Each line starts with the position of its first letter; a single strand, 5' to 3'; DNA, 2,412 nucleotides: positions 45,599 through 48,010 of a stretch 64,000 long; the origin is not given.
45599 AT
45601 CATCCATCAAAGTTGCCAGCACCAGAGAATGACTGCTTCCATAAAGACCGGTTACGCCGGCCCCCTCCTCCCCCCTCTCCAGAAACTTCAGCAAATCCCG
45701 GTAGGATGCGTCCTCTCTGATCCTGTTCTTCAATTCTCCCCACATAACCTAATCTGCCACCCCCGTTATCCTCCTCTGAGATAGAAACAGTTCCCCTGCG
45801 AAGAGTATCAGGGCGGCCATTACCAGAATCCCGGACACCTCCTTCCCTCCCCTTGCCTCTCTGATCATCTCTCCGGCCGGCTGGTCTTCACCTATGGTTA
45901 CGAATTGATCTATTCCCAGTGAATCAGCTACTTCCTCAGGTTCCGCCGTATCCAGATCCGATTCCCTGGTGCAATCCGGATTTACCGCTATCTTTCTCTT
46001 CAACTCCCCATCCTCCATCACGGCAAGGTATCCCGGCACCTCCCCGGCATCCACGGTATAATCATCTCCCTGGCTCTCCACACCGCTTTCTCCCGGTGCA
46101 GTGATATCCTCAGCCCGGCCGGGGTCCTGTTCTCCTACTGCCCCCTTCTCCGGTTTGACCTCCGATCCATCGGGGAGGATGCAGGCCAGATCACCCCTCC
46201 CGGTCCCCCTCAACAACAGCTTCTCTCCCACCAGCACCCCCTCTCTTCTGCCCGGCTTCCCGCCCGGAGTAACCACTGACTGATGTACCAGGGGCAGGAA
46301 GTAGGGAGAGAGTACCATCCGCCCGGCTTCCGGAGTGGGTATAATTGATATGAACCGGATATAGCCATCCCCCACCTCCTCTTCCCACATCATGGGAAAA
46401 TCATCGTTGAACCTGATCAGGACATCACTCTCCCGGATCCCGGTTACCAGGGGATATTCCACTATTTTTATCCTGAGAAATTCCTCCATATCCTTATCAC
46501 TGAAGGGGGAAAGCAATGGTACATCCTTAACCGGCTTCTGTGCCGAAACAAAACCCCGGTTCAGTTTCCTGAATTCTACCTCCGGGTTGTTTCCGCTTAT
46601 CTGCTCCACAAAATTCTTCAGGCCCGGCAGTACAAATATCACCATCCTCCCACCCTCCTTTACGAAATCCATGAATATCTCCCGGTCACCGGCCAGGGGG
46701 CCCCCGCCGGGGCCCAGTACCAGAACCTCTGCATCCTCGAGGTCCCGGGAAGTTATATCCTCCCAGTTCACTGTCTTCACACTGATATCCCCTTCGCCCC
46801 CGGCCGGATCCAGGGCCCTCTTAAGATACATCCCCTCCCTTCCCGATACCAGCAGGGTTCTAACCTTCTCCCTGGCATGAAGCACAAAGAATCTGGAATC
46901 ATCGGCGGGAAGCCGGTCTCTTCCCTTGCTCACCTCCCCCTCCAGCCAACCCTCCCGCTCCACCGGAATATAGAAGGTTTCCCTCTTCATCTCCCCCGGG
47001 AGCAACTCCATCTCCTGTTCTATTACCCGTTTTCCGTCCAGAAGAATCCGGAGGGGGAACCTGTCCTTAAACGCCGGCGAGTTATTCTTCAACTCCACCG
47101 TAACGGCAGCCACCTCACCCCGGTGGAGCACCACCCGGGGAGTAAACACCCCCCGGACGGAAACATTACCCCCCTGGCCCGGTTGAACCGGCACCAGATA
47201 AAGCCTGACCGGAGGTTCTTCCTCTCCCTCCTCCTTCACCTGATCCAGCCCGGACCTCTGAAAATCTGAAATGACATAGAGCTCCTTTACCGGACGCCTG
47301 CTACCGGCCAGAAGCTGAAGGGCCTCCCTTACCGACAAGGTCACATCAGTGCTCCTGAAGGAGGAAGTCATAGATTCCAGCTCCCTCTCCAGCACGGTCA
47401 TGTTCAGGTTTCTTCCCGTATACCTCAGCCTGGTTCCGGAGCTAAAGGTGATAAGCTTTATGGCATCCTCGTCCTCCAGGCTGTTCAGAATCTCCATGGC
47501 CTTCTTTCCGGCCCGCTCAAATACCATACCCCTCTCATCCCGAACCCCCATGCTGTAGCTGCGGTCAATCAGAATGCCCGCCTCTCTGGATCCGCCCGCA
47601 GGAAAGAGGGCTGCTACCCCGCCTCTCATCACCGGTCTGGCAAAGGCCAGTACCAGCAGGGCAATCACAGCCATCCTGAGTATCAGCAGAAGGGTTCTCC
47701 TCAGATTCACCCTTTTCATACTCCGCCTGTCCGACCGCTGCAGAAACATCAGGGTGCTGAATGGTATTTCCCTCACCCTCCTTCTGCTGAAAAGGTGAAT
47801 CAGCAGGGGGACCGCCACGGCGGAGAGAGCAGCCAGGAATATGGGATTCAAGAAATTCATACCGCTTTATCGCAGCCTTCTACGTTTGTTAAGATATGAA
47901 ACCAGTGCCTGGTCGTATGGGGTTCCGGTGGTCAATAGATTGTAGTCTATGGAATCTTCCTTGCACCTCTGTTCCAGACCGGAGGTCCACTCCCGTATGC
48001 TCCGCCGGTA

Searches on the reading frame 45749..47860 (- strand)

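Call 65: search_protein_families(library=pfam, proteins=[window:45749-47860:-], max_evalue=0.0001)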
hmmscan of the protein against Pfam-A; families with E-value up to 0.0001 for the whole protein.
window:45749-47860:- (703 aa): 2 families
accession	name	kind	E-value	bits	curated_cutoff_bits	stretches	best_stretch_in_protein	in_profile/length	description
PF07584.16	BatA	-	1.5e-20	73.8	25.9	1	1-76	1-77/77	Aerotolerance regulator N-terminal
PF13519.12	VWA_2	-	1.9e-07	32.1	27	1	96-200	3-106/107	von Willebrand factor type A domain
